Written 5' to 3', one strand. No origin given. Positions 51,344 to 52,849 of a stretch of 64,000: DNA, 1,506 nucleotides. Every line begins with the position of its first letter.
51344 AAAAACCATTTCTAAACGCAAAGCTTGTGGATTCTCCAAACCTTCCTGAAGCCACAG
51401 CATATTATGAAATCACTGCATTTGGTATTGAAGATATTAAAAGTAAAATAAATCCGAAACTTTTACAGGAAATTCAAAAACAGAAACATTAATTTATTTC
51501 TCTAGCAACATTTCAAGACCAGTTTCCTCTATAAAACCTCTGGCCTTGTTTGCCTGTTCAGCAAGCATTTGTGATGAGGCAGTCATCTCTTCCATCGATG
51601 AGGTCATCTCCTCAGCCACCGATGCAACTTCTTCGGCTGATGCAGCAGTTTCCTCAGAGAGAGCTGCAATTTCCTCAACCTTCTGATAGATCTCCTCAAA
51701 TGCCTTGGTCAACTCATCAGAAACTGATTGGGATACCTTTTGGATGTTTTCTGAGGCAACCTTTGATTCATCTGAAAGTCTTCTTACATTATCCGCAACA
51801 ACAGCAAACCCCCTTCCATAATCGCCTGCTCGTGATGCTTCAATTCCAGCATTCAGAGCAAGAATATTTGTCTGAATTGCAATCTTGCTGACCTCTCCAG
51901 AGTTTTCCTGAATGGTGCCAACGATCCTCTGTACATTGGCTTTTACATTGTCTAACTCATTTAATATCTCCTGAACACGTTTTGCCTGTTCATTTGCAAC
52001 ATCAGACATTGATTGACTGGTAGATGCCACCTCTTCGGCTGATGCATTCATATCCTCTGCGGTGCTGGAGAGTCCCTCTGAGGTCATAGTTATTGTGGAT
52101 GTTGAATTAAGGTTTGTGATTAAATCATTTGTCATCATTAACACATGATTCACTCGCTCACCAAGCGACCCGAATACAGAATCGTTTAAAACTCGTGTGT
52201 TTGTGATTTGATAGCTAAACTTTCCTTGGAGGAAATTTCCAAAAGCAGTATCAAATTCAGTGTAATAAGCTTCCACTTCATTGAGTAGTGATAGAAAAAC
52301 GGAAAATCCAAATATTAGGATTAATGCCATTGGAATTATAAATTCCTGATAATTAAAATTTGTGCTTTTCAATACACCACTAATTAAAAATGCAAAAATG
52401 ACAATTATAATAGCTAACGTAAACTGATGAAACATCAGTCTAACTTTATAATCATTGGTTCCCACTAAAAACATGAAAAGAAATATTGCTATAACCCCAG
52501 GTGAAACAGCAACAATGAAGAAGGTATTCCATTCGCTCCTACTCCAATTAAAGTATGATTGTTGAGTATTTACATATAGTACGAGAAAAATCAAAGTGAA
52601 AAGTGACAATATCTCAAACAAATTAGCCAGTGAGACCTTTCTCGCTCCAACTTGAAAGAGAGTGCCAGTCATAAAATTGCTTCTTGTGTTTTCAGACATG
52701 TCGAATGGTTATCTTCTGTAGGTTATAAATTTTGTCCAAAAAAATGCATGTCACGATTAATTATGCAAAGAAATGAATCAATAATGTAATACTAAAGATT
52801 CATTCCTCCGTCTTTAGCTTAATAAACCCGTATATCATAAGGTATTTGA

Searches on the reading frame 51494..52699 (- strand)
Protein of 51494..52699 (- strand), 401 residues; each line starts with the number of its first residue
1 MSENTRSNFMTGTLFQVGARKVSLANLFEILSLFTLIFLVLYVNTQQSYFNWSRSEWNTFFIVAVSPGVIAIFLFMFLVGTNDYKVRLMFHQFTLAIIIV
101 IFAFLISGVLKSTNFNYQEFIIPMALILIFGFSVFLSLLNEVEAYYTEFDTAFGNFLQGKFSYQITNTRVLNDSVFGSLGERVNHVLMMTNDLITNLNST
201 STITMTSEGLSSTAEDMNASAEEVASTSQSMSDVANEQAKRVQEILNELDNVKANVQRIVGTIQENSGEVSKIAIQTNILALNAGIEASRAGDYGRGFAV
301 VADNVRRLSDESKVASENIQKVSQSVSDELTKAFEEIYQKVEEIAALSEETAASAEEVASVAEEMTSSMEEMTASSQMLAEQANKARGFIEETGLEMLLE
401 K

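Call 81: search_protein_families(library=ncbifam, proteins=[window:51494-52699:-], max_evalue=0.01)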
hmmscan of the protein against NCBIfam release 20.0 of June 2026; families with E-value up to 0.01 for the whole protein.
window:51494-52699:- (401 aa): 13 families
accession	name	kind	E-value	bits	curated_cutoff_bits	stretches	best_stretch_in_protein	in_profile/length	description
NF011622.0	PRK15048.1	equivalog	1.6e-17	63.8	900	1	206-327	306-424/553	methyl-accepting chemotaxis protein II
NF047851.1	MCPCitTducer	equivalog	5.7e-17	62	900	1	205-323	306-421/553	methyl-accepting chemotaxis citrate transducer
NF058645.1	MCPCtpMPsAe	equivalog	8.2e-17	61.2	900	1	247-323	376-448/558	methyl-accepting chemotaxis protein CtpM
NF050802.1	AspChtxCcaA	equivalog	1.3e-15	56.8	1300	1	207-375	513-690/700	aspartate chemotaxis receptor CcaA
NF011615.0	PRK15041.1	equivalog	1.6e-15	56.8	947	1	204-322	306-420/554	methyl-accepting chemotaxis protein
NF041847.1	transduc_aer2_vibrio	equivalog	3.9e-15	55.1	1200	1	208-324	547-659/804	aerotaxis transducer Aer2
NF007309.0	PRK09793.1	equivalog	1.7e-13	50.4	903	1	211-375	302-465/533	methyl-accepting chemotaxis protein IV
TIGR02168.1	SMC_prok_B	equivalog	2.2e-05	22.4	567.35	1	200-388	737-924/1181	chromosome segregation protein SMC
NF053563.1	Rkd4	equivalog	0.00035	18.8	860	1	178-263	287-373/747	arcadin-4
TIGR04527.1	mycoplas_twoTM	subfamily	0.00057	19.6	125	1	181-271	47-144/248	MG_279/MG_280 family protein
NF002572.0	PRK02224.1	equivalog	0.0016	16.8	1087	1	207-392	288-451/888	DNA double-strand break repair ATPase Rad50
NF042955.1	Ppl_antiphage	equivalog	0.0032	15.5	1000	1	204-377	452-628/882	anti-phage protein Ppl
TIGR00033.1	aroC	equivalog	0.0041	16.1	212.2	1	203-324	154-271/351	chorismate synthase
